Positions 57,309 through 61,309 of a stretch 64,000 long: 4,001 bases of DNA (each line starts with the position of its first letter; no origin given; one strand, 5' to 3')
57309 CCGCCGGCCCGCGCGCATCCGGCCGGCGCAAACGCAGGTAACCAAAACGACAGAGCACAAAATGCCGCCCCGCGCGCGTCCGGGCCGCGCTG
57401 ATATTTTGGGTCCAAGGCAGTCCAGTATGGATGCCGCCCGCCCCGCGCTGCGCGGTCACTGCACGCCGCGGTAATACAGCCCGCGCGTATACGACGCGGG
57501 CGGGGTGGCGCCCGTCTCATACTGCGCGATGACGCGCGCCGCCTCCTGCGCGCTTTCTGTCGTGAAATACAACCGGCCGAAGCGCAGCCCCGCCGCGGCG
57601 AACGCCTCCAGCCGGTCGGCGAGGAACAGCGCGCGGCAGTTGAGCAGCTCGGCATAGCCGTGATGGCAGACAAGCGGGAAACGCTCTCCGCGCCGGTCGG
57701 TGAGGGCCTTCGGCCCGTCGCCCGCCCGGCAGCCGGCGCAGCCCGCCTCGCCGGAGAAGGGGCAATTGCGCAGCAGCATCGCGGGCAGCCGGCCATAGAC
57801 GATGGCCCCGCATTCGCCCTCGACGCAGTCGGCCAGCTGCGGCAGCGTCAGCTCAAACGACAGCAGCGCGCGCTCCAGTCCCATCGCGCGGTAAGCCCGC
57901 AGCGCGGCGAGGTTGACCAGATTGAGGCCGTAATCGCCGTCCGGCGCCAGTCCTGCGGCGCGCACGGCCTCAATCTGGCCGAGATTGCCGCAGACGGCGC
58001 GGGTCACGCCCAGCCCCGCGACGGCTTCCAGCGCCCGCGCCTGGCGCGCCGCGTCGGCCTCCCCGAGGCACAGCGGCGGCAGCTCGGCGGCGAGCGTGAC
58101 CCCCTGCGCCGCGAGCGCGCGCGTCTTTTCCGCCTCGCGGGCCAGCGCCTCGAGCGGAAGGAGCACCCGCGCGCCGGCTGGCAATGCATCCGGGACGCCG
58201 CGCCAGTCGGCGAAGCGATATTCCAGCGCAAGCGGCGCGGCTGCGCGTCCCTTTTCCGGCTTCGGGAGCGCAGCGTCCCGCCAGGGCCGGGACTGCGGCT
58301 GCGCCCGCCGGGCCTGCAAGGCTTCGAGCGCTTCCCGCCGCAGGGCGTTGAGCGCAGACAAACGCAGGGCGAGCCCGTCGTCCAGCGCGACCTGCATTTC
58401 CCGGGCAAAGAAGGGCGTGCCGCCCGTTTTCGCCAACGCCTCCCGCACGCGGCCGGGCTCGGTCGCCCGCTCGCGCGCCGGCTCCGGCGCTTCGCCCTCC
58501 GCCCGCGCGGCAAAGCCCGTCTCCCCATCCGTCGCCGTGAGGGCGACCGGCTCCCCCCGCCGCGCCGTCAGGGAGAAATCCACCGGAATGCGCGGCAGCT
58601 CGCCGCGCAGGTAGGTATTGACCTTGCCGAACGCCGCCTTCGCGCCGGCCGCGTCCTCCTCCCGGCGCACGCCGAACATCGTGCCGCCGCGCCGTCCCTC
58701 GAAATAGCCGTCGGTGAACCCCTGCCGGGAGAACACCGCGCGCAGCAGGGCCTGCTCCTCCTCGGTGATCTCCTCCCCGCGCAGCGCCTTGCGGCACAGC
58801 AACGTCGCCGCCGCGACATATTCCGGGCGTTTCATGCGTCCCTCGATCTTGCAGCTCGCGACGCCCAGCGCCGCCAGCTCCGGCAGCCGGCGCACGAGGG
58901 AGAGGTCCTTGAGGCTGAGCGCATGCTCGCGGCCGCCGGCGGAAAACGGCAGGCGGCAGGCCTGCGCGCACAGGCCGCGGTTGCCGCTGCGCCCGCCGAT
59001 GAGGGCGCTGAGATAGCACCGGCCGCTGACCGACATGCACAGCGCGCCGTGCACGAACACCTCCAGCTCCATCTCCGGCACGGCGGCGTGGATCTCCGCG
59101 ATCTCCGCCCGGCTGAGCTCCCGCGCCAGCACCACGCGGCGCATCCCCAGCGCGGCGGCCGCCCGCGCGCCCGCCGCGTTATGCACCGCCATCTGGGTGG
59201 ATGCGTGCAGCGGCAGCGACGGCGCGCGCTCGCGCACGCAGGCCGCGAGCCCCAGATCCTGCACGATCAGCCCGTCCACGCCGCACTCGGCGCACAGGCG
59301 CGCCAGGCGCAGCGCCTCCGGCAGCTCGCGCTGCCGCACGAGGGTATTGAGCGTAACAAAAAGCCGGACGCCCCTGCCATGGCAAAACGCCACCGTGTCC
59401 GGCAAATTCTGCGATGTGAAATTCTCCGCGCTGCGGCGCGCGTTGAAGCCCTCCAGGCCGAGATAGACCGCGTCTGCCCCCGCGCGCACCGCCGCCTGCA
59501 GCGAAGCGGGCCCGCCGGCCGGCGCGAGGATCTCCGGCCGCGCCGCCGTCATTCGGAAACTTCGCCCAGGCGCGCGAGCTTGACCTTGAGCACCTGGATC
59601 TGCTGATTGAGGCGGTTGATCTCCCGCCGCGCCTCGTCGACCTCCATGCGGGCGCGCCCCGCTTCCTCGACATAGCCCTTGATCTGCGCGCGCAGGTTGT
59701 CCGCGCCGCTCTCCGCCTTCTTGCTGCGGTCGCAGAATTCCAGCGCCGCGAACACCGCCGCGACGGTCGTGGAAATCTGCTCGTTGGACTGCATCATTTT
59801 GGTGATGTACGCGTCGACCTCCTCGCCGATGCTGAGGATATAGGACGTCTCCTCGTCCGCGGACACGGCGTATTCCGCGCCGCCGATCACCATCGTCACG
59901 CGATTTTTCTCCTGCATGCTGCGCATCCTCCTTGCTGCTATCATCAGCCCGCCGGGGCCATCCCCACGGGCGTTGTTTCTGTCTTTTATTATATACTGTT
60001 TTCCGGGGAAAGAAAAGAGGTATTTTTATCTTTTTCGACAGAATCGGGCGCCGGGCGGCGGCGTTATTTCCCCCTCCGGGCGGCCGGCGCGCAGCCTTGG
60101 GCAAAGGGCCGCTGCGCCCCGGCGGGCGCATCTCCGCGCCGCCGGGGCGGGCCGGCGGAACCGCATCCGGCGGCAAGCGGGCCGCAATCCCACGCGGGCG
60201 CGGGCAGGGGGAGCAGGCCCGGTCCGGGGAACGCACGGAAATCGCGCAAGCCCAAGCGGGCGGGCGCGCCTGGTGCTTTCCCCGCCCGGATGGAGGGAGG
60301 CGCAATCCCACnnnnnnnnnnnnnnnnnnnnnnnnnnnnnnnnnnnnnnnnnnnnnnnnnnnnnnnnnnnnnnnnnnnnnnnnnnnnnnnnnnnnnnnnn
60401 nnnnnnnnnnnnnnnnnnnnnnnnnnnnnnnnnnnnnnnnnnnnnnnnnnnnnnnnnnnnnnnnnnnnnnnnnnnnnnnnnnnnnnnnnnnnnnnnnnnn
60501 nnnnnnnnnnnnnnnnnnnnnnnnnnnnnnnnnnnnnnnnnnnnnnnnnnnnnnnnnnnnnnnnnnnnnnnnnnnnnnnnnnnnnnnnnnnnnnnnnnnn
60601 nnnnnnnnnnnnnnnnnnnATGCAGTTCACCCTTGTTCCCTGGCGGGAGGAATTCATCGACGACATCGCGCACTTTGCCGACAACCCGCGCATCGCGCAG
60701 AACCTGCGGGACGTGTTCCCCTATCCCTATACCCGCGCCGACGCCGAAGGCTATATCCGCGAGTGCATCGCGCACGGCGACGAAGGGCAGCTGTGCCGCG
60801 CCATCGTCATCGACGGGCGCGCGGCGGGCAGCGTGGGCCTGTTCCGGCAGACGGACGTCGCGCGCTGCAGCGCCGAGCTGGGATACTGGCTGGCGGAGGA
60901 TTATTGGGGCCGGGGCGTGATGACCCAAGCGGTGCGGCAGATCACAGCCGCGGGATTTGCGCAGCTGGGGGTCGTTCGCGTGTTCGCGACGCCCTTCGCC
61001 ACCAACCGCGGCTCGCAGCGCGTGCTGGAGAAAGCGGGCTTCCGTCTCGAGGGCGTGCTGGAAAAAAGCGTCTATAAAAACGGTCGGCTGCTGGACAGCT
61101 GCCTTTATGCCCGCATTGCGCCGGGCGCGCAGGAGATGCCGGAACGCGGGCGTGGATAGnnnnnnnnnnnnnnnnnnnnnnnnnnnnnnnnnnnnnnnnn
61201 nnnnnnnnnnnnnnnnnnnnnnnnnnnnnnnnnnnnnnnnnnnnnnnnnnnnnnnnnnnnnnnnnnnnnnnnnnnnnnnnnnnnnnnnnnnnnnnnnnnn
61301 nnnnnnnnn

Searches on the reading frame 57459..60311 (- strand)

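Call 28: search_protein_families(library=pfam, proteins=[window:57459-60311:-], max_evalue=0.0001)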
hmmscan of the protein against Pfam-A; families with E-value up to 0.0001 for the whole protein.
window:57459-60311:- (951 aa): 2 families
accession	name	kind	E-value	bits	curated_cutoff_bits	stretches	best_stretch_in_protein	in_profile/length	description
PF01136.24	Peptidase_U32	-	2.7e-71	240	22.4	1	336-541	7-231/233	Peptidase family U32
PF12392.13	DUF3656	-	1.8e-20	74.1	22.1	1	570-669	20-108/109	Collagenase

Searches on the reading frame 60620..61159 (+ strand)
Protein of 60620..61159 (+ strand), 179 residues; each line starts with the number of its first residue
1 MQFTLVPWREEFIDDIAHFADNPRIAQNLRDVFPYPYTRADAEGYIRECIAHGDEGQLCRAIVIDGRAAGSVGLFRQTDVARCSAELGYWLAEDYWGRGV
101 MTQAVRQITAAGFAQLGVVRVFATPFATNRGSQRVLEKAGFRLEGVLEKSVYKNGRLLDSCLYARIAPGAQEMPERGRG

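Call 94: find_encoding_contigs(protein=window:60620-61159:+, flank=10000, max_places=10)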
Protein window:60620-61159:+ (179 aa): 1 contig read that carries it; 1 place shown.
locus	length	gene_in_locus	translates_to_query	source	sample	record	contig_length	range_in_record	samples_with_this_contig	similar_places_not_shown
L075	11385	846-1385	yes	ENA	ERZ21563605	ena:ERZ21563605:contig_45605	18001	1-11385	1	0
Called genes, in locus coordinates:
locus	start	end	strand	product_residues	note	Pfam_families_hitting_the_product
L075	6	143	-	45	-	-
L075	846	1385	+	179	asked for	PF13302:Acetyltransf_3, PF00583:Acetyltransf_1, PF13523:Acetyltransf_8 (weak)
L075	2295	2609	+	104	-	-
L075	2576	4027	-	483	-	PF14238:DUF4340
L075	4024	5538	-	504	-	PF09822:ABC_transp_aux, PF23355:IFT52_GIFT (faint)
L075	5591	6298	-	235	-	PF12679:ABC2_membrane_2 (weak), PF12698:ABC2_membrane_3 (weak)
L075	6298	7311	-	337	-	PF00005:ABC_tran, PF13304:AAA_21 (weak)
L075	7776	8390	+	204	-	-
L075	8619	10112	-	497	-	-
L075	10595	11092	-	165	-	-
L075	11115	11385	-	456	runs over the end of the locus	PF10396:TrmE_N, PF12631:MnmE_helical, PF01926:MMR_HSR1, PF02421:FeoB_N (weak)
